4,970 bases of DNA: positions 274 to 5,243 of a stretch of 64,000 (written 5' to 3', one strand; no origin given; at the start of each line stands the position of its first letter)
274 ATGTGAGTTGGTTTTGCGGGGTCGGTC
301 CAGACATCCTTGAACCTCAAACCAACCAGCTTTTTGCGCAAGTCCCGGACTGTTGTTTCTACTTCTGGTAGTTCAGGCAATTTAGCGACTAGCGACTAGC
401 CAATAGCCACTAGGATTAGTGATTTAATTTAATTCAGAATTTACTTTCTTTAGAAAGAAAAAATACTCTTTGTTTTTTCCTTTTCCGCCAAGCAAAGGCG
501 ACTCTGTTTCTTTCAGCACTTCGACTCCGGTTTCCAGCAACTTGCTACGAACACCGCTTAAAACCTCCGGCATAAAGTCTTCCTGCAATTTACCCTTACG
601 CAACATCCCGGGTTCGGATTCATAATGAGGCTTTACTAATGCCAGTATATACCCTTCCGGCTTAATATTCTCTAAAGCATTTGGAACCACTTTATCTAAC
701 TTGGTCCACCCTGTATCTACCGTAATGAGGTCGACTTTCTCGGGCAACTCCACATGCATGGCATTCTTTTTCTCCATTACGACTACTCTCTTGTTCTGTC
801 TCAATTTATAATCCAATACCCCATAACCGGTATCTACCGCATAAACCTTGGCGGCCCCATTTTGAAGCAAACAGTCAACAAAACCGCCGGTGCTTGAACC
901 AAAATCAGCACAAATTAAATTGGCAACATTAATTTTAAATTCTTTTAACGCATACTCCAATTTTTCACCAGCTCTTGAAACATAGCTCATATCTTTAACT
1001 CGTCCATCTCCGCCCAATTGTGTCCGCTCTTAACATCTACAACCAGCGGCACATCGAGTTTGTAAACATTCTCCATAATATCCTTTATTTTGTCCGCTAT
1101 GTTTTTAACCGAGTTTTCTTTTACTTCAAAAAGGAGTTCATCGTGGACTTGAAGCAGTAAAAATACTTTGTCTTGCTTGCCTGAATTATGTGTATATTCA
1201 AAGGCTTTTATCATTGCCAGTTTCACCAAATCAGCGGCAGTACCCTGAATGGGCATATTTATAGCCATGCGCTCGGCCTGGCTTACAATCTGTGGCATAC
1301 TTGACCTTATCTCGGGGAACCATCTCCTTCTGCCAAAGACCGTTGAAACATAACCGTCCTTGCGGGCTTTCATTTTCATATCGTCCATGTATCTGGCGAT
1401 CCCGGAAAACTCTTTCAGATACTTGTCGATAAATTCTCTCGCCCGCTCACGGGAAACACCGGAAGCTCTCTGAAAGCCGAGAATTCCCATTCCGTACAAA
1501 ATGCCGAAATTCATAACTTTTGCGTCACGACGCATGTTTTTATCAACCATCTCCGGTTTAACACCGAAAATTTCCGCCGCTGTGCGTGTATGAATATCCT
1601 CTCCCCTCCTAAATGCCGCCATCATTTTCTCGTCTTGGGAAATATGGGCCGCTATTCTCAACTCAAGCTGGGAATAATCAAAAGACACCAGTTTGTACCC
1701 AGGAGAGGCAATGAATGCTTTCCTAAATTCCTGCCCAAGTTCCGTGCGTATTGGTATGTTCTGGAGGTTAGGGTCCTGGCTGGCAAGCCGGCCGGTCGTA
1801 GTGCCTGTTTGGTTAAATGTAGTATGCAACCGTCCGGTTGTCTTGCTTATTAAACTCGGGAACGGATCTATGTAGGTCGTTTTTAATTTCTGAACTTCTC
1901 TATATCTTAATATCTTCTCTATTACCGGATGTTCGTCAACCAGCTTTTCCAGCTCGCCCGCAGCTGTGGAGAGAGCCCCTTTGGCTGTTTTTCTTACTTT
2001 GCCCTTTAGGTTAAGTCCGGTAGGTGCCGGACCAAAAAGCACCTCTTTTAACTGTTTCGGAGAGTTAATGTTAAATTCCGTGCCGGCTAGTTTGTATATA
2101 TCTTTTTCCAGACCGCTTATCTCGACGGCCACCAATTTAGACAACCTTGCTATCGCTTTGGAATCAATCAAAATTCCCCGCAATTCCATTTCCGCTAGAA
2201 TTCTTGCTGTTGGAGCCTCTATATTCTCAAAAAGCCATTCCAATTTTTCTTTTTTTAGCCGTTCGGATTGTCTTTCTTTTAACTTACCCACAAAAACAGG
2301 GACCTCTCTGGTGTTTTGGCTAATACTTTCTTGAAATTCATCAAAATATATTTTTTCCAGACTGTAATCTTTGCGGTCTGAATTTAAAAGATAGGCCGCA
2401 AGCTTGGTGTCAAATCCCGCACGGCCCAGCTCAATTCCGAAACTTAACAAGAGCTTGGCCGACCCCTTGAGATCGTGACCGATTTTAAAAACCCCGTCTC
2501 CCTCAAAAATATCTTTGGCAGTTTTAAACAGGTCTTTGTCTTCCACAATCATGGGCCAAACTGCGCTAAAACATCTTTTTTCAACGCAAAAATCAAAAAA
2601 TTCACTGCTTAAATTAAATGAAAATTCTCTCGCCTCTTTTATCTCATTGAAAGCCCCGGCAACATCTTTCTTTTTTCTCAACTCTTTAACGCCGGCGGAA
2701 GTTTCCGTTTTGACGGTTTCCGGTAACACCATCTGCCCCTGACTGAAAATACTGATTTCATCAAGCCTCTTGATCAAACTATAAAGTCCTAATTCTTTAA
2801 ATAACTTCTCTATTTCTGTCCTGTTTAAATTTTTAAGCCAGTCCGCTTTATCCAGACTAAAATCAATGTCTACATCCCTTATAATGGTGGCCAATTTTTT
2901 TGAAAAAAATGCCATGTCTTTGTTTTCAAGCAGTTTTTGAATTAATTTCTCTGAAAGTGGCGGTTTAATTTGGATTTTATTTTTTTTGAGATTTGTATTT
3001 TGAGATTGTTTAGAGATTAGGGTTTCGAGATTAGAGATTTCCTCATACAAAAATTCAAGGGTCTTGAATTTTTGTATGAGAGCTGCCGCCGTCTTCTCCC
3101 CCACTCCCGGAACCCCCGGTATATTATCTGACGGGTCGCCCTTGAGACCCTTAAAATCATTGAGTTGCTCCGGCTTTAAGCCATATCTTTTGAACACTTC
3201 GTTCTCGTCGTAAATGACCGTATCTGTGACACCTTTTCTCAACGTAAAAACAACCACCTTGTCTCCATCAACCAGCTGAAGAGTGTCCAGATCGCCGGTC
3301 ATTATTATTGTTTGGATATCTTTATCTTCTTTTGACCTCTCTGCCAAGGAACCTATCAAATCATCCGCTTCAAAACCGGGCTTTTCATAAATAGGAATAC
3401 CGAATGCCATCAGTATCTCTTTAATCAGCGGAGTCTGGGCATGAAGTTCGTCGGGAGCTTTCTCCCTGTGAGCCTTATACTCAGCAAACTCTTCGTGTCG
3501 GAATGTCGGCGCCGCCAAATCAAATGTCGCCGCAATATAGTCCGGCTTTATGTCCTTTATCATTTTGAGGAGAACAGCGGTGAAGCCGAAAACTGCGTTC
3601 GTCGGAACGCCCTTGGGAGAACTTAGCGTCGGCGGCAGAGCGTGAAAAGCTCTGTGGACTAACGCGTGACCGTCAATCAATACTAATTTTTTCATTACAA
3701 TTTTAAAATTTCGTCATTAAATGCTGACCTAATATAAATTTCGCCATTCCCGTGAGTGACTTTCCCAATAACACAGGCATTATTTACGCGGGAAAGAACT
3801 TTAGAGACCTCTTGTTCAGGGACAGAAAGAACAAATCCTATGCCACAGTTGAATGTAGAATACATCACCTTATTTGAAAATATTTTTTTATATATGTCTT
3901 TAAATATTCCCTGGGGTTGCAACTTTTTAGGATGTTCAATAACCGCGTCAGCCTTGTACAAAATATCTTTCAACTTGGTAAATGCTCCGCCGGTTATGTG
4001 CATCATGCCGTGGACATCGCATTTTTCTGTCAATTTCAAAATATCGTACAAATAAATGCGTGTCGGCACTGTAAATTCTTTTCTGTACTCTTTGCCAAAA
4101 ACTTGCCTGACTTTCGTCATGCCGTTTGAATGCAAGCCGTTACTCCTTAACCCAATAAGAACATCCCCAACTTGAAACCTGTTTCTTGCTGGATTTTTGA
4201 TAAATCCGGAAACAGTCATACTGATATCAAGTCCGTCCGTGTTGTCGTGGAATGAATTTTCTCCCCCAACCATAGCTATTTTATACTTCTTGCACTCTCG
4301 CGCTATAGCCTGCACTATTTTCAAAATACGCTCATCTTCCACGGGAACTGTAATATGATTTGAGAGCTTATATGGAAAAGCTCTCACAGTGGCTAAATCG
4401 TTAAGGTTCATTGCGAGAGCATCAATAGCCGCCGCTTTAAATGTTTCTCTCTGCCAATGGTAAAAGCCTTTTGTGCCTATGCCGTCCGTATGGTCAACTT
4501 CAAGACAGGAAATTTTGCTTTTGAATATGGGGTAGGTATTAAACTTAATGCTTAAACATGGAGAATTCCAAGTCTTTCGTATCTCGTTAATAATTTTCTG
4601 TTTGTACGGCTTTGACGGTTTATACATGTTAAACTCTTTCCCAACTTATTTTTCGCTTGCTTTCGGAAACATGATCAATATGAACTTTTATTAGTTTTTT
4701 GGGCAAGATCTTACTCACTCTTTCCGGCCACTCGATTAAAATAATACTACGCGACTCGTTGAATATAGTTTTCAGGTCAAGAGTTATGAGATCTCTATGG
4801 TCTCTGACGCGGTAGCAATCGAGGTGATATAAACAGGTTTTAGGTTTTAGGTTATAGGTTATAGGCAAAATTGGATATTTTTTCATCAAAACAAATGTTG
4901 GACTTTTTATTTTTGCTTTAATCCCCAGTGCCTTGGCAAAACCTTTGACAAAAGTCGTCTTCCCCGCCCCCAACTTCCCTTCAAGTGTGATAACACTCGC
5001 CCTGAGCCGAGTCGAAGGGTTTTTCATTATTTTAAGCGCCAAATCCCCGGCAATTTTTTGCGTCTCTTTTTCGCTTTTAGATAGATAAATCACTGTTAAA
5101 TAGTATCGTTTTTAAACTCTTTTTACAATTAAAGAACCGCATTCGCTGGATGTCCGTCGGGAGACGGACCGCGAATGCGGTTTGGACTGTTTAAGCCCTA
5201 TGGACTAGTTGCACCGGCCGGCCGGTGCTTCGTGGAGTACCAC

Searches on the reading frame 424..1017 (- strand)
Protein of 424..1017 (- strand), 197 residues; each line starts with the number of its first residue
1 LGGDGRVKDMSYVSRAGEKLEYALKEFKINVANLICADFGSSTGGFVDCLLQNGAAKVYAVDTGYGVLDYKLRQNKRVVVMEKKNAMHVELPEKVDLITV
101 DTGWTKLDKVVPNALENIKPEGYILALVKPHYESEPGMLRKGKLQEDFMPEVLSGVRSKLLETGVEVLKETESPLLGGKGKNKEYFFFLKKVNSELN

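Call 40: search_protein_families(library=pfam, proteins=[window:424-1017:-], max_evalue=0.0001)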
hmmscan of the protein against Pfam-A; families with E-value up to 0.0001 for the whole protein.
window:424-1017:- (197 aa): 1 family
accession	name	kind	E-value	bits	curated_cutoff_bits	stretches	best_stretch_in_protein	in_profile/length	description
PF01728.25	FtsJ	-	3.2e-28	99.3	24.1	1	12-190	1-180/181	FtsJ-like methyltransferase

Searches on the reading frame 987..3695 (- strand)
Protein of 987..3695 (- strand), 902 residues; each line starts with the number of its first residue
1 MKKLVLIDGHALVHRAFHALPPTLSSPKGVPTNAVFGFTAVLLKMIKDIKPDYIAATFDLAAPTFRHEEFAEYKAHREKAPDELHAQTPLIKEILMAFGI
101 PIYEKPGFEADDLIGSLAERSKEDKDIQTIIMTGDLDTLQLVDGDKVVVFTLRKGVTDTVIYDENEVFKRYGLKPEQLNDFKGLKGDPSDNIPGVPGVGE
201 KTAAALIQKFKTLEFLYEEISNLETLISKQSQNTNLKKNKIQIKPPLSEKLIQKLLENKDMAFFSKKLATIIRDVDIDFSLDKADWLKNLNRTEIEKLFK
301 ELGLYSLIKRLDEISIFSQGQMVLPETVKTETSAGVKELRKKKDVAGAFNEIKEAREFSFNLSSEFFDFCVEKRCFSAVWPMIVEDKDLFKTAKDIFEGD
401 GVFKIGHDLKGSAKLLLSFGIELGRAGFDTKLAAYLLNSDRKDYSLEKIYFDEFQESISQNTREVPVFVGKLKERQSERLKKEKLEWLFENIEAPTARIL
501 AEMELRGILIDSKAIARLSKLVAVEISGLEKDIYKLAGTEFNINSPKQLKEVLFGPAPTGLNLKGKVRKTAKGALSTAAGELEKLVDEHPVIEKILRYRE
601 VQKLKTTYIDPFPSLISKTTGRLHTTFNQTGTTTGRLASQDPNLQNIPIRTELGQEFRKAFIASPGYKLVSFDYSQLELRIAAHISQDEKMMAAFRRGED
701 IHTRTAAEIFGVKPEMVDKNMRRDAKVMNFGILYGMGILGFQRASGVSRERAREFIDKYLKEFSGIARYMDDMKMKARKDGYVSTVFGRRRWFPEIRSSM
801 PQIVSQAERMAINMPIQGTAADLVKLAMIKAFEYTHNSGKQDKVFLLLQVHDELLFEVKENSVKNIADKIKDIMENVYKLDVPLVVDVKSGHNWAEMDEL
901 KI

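Call 40: search_protein_families(library=pfam, proteins=[window:987-3695:-], max_evalue=0.0001)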
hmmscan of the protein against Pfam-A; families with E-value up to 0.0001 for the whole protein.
window:987-3695:- (902 aa): 3 families
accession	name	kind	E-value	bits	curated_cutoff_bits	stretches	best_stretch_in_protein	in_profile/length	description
PF00476.26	DNA_pol_A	-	4.6e-149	496.9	34.3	1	514-896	3-381/381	DNA polymerase family A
PF02739.22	5_3_exonuc_N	-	1.5e-57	194.3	34.3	1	3-172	1-164/164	5'-3' exonuclease, N-terminal resolvase-like domain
PF01367.25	5_3_exonuc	-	3.4e-28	98.4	40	1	174-286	2-91/97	5'-3' exonuclease, C-terminal SAM fold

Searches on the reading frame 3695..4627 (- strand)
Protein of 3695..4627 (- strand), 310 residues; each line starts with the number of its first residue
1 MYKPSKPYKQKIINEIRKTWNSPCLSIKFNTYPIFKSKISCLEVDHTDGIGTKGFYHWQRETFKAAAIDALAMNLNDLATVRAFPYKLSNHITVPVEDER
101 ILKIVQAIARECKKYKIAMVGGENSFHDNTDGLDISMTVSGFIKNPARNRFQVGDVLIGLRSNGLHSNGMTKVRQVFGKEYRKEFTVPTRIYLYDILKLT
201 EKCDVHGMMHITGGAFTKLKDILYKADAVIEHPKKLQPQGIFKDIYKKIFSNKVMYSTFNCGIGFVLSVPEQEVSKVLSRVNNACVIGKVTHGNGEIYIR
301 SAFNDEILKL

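Call 40: search_protein_families(library=pfam, proteins=[window:3695-4627:-], max_evalue=0.0001)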
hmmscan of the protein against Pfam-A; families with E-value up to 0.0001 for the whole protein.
window:3695-4627:- (310 aa): 2 families
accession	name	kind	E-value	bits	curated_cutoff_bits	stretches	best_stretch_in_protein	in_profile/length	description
PF02769.27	AIRS_C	-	2.6e-19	70.4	23.1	1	152-296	1-151/156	AIR synthase related protein, C-terminal domain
PF00586.29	AIRS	-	1.6e-13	51.5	24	1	46-142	18-111/112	AIR synthase related protein, N-terminal domain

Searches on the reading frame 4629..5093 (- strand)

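Call 40: search_protein_families(library=pfam, proteins=[window:4629-5093:-], max_evalue=0.0001)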
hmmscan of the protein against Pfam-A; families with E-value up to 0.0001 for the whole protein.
window:4629-5093:- (154 aa): 1 family
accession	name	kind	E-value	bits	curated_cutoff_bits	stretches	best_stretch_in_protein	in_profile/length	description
PF02367.23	TsaE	-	1.7e-34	119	26.6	1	6-149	2-128/128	Threonylcarbamoyl adenosine biosynthesis protein TsaE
